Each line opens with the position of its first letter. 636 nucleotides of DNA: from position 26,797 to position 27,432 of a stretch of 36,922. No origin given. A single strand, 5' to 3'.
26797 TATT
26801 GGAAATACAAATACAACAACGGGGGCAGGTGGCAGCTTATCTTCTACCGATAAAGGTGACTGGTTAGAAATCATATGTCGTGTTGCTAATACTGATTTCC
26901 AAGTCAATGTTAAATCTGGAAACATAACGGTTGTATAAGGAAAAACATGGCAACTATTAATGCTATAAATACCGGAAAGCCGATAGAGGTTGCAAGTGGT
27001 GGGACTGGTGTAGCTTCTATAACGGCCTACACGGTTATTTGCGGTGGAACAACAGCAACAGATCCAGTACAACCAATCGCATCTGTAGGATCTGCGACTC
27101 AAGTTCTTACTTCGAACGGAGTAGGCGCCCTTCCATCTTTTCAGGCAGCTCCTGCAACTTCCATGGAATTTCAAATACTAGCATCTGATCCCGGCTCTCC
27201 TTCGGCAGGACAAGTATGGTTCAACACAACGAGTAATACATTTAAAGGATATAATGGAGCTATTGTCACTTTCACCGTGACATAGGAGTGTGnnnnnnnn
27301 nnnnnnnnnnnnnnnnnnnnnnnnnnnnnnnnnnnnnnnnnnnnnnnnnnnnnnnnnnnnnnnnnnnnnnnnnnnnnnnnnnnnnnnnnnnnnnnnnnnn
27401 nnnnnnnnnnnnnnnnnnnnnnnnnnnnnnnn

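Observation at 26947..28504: Adjacent fibre-tip paralogues differ by the precise presence or absence of a six-blade Kelch-like propeller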

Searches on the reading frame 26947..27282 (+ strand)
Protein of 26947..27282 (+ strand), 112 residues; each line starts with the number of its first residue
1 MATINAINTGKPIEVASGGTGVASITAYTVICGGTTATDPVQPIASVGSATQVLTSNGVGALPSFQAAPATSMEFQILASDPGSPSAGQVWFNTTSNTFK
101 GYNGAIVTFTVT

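Call 6: search_protein_families(library=pfam, proteins=[window:26947-27282:+], max_evalue=1)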
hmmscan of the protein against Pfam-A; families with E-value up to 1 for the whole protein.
window:26947-27282:+ (112 aa): 0 families

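Call 8: search_protein_families(library=phrogs, proteins=[window:26947-27282:+], max_evalue=0.01)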
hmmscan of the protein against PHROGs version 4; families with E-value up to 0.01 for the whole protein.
window:26947-27282:+ (112 aa): 3 families
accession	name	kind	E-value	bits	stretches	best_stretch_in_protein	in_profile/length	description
phrog_8309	-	unknown function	0.0012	19.1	1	76-105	20-49/312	-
phrog_38707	-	unknown function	0.0041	16.8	1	75-105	19-49/675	-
phrog_25721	-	unknown function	0.0047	17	1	78-105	48-75/340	-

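Call 13: find_homologous_proteins(query=window:26947-27282:+, max_evalue=0.001)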
Query window:26947-27282:+ (112 aa): 18 proteins with E <= 0.001 among 30 candidates.
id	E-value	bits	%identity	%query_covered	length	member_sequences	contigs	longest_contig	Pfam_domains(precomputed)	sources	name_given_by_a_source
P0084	1.1e-62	226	100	100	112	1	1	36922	-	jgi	-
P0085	2.3e-41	158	74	100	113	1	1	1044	-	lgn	-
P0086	2.7e-37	145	65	100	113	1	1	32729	-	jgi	jgi:hypothetical protein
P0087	4.8e-37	144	69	100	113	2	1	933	-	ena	-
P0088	8.3e-37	143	64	100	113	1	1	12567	-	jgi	-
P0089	9.9e-36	140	63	100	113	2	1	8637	-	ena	-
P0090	3.8e-35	138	66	100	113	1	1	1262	-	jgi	jgi:hypothetical protein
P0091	2.3e-34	135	63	100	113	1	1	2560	-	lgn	-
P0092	1.1e-33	133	64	100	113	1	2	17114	-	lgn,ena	-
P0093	2.4e-31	126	60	100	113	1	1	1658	-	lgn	-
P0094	1.6e-24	104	56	96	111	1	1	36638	-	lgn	-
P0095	5.1e-23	99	56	100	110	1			-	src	-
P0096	7.6e-23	98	55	90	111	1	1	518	-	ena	-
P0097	1.4e-20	91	53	100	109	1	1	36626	-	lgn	-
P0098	2.9e-18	84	50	100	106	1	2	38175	-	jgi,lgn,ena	-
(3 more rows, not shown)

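Call 21: find_encoding_contigs(protein=P0094, flank=7000, max_places=2)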
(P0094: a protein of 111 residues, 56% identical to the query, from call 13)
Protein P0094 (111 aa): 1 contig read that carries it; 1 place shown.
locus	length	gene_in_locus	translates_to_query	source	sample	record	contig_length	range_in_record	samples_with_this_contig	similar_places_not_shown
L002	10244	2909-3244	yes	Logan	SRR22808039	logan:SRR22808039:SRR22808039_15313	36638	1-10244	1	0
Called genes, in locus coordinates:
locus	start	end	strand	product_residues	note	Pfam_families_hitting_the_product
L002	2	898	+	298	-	?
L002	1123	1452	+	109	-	-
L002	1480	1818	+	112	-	-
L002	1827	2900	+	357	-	-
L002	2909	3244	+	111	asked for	-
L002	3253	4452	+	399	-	PF13964:Beta-prop_Calicin (faint)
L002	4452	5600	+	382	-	-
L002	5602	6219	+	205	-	-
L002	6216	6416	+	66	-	-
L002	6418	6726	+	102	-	-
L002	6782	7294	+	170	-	-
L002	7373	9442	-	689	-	-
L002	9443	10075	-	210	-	-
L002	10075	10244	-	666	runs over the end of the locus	-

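Call 22: find_encoding_contigs(protein=P0097, flank=7000, max_places=2)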
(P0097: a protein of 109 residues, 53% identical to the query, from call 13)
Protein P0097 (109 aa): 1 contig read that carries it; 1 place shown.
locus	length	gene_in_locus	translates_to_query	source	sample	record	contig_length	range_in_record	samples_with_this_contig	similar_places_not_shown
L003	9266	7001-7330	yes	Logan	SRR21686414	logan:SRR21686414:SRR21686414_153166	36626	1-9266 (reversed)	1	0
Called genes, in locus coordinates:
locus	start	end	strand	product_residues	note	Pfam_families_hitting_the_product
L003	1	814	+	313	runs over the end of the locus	-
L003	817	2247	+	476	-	-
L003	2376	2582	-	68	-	PF12728:HTH_17, PF13411:MerR_1 (weak), PF00376:MerR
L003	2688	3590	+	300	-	-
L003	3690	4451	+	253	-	-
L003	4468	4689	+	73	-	-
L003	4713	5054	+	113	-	-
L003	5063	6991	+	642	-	-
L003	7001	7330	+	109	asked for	-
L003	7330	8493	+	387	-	-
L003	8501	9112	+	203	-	-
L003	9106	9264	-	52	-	?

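Call 23: find_encoding_contigs(protein=P0098, flank=7000, max_places=2)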
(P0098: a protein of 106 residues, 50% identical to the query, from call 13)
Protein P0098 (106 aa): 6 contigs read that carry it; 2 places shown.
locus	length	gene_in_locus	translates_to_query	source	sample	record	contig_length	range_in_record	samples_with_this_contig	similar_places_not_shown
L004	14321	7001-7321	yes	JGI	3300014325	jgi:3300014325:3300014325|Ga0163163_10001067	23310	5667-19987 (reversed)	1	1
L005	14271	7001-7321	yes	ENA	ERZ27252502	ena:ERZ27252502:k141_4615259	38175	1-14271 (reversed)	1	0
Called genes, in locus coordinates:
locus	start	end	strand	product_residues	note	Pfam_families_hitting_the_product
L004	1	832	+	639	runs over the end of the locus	-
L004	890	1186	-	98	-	-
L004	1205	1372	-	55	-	PF05534:HicB (weak)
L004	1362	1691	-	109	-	-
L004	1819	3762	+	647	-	-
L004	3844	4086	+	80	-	-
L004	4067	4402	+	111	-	-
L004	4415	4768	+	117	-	-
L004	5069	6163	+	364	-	-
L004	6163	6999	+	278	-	-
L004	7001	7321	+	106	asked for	-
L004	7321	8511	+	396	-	-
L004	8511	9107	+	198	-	-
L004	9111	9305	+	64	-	-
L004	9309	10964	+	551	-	-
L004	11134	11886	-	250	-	PF04404:ERF (weak)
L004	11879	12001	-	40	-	-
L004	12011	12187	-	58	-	-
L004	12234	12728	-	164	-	-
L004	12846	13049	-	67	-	-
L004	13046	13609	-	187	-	PF04404:ERF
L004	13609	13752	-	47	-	-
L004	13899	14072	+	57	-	-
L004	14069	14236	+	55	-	-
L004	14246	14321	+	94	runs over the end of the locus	-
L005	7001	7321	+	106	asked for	-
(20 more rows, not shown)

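Call 24: find_encoding_contigs(protein=P0086, flank=7000, max_places=2)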
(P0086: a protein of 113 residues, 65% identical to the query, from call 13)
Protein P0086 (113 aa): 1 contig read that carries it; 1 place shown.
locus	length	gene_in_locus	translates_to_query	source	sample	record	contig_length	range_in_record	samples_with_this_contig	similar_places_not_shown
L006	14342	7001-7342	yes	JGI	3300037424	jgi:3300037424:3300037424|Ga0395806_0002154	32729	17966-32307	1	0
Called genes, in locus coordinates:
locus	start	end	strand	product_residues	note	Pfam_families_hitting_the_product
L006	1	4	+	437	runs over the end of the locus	-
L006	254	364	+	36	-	-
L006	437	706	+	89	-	-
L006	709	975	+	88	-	-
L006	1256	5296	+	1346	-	-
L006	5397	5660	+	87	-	-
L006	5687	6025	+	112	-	-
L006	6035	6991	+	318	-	-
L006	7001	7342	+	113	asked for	-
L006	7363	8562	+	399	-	PF01344:Kelch_1 (faint)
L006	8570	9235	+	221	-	-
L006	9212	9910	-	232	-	-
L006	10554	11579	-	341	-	PF12323:HTH_OrfB_IS605 (weak)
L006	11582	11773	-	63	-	-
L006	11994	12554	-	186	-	PF00436:SSB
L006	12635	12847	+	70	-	-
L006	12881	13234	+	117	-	-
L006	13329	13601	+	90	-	-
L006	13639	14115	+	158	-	-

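Call 25: predict_structure(alignment_id=A3)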
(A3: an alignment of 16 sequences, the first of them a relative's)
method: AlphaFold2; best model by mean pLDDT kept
length: 112 residues; sequences in the alignment: 16
mean_pLDDT: 65.9   pTM: 0.40
mean pLDDT of the five models: 65.9, 65.1, 63.6, 60.8, 57.5
residues with pLDDT >= 90: 1; 70-90: 53; 50-70: 28; < 50: 30
segments of 3 or more residues with pLDDT < 50: 1-26
pLDDT, mean of each block of 10 residues (from residue 1): 38 44 48 53 67 73 72 74 85 88 83 70
secondary structure, 60 per line:
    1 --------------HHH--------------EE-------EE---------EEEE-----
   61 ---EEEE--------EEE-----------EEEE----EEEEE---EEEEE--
elements in order: E52-55 E64-67 E76-78 E90-93 E98-102 E106-110

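Call 32: search_solved_structures(query=A3, max_evalue=10, show_alignments=4)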
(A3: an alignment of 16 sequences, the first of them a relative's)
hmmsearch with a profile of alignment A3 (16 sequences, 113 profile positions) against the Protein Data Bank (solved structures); distinct sequences matched with E-value up to 10: 2.
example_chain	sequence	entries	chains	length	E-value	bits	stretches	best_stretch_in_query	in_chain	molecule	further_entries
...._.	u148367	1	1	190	0.78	13.1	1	23-76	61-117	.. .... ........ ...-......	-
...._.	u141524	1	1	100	0.94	12.8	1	11-50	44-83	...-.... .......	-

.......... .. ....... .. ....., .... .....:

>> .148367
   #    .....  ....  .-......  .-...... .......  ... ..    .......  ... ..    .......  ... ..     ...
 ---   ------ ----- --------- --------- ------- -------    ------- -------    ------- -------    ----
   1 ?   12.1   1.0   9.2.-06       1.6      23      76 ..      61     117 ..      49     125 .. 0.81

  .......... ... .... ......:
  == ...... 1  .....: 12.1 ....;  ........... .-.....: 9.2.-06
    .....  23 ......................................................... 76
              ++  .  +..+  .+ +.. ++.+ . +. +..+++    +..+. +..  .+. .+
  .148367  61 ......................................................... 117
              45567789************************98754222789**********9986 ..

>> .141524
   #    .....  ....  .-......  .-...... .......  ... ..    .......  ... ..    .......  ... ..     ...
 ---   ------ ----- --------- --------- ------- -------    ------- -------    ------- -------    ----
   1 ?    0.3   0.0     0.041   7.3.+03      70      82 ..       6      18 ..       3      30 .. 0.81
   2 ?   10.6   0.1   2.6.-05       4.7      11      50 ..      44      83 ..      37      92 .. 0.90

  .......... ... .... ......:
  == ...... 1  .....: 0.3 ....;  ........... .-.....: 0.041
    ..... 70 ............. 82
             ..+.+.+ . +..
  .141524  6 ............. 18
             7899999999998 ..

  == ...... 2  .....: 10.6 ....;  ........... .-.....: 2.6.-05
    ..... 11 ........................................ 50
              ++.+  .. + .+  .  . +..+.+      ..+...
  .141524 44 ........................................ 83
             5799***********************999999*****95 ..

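Call 34: fold_search(model_id=the predicted structure, library=pdb)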
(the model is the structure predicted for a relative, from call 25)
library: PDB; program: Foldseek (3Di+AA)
matches with E <= 10: 17; with E <= 0.001: 0
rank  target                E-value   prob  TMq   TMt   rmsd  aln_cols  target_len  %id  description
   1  7rfo_B                1.1e+00  0.11  0.22  0.09  12.3        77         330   26  SeMet Tailspike protein 4 (TSP4) phage CBA120, residues 1-335, obtained in the presence of LiSO4 (released 2022-02-23)
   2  7rej_B                1.6e+00  0.11  0.22  0.11  10.1        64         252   25  Tailspike protein 4 (TSP4) from phage CBA120, residues 1-335, obtained in the presence of NaK-Tartrate (released 2022-02-23)
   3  7rfo_A                1.8e+00  0.09  0.23  0.09  12.5        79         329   25  SeMet Tailspike protein 4 (TSP4) phage CBA120, residues 1-335, obtained in the presence of LiSO4 (released 2022-02-23)
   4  7rfo_C                2.6e+00  0.06  0.21  0.09  12.2        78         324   24  SeMet Tailspike protein 4 (TSP4) phage CBA120, residues 1-335, obtained in the presence of LiSO4 (released 2022-02-23)
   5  9h4n_I3               2.9e+00  0.20  0.20  0.14   6.2        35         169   20  RPL13 (eL13)-mutant 80S ribosome from mouse (released 2025-11-05)
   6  5d7w                  3.3e+00  0.03  0.12  0.04   5.9        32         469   22  Crystal structure of serralysin (released 2016-01-13)
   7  1srp                  5.1e+00  0.02  0.12  0.04   6.3        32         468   19  STRUCTURAL ANALYSIS OF SERRATIA PROTEASE (released 1995-02-14)
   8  5j44_A                6.5e+00  0.13  0.23  0.03   4.0        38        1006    5  Crystal structure of the Secreted Extracellular protein A (SepA) from Shigella flexneri (released 2017-04-12)
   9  1smp_A                6.5e+00  0.02  0.12  0.04   6.3        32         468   22  CRYSTAL STRUCTURE OF A COMPLEX BETWEEN SERRATIA MARCESCENS METALLO-PROTEASE AND AN INHIBITOR FROM ERWINIA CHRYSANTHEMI (released 1996-04-03)
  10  6eke_C                6.9e+00  0.10  0.18  0.44   9.8        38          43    3  crystal structure of a Pholiota squarrosa lectin unliganded (released 2018-07-11)
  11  8hif_y4               8.3e+00  0.06  0.18  0.08   6.4        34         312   18  One asymmetric unit of Singapore grouper iridovirus capsid (released 2023-04-19)
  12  5tv7_A                9.4e+00  0.14  0.18  0.13   1.4        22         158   18  2.05 Angstrom Resolution Crystal Structure of Peptidoglycan-Binding Protein from Clostridioides difficile in Complex w (released 2016-12-14)
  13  5zo8_A                9.4e+00  0.08  0.19  0.07   8.7        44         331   16  Eg5 motor domain in complex with STLC-type inhibitor PVEI0021 (P21 type) (released 2018-10-10)
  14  1yu1                  1.0e+01  0.08  0.22  0.07   3.4        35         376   20  Major Tropism Determinant P3c Variant (released 2005-09-20)
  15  9h5b_BG               1.0e+01  0.04  0.21  0.07  13.2        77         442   18  Tail fibre of Haloferax tailed virus 1 (released 2025-08-27)
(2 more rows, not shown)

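Call 59: search_protein_families(library=ncbifam, proteins=[window:26947-27282:+], max_evalue=0.01)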
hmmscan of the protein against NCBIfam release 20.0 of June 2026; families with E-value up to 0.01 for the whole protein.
window:26947-27282:+ (112 aa): 0 families

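Call 61: find_related_loci(query=window:26947-27282:+, collection=viral_contigs, flank=6000)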
Query window:26947-27282:+ (112 aa) in viral_contigs; peptide patterns used: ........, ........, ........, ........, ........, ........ (x = any residue, [..] = any of these).
54 stretches matched a pattern; 14 encode a relative of the query (tblastn E <= 1e-3); 14 distinct loci.
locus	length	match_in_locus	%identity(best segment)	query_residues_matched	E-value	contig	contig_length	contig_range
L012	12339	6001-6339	65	1-112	2e-44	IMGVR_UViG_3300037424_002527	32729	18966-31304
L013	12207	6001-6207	63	1-70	1e-20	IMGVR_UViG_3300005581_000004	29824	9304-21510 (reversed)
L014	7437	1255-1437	58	1-65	2e-12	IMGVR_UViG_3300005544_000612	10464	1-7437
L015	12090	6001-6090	53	77-106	5e-8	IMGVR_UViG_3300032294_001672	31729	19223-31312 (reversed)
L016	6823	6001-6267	35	27-104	1e-7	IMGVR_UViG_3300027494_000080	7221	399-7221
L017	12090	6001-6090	53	77-106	2e-7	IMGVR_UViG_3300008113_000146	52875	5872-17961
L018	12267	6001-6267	35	27-104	1e-7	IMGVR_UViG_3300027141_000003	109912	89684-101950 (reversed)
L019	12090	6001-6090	47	77-106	4e-7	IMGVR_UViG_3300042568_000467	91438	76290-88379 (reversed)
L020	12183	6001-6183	42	7-70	3e-7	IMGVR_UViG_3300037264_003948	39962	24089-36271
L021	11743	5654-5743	47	77-106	4e-7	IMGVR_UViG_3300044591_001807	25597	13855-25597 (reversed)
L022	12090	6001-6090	47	77-106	4e-7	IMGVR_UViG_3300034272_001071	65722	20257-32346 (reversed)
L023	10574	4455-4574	54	42-81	2e-6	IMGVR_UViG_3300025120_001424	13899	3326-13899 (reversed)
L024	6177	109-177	74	48-70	5e-6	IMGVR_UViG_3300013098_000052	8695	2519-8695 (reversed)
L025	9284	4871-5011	44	16-65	2e-4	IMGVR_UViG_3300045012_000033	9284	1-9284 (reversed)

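Call 66: search_protein_representatives(alignment_id=A3)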
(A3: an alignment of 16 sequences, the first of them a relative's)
Query: 16 sequences, 113 profile positions. Proteins with E-value up to 0.001 (for the whole library): 7762; up to 1e-10: 3330; up to 1e-30: 142. The best 150 are listed.
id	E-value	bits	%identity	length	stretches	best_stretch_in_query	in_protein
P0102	1.6e-119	408.4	-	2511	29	11-71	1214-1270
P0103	1.2e-117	402.3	-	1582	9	3-83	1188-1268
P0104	3.9e-109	374.9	-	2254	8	10-86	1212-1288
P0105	3.1e-102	352.7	-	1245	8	10-76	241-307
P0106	3.1e-73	259.2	-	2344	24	6-72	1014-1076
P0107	4.2e-63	226.6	-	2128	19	6-66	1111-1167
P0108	1.1e-62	225.3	-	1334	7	11-74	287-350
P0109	1.3e-62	225.1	-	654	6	10-71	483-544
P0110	2.0e-59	214.8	-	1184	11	10-85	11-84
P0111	2.6e-59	214.4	-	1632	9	11-88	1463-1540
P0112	8.3e-57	206.4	-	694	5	10-81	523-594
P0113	9.6e-57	206.1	-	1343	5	11-88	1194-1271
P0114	2.3e-56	204.9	-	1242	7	8-71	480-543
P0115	1.4e-55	202.3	-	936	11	10-71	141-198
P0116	1.5e-55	202.3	-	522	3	11-73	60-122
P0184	3.4e-35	136.7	-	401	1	3-113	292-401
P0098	1.8e-33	131.2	-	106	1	1-113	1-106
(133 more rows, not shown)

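Call 68: find_encoding_contigs(protein=P0184, flank=6000, max_places=3)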
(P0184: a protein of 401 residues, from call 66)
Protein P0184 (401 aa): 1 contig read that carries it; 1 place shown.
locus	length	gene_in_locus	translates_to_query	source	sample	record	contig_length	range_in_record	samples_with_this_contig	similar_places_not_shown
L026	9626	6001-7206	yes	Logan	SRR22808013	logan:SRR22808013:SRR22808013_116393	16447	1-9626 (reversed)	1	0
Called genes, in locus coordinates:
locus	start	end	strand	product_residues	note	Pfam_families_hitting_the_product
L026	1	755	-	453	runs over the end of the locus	-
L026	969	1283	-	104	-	-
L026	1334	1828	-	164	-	-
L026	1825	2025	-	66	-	-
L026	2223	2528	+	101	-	-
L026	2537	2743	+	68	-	-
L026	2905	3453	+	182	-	PF04404:ERF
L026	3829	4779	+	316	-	-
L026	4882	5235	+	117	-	-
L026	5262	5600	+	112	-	-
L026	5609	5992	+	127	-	-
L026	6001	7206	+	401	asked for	PF13964:Beta-prop_Calicin (faint)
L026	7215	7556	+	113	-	-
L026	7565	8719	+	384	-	-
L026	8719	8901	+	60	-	-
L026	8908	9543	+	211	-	-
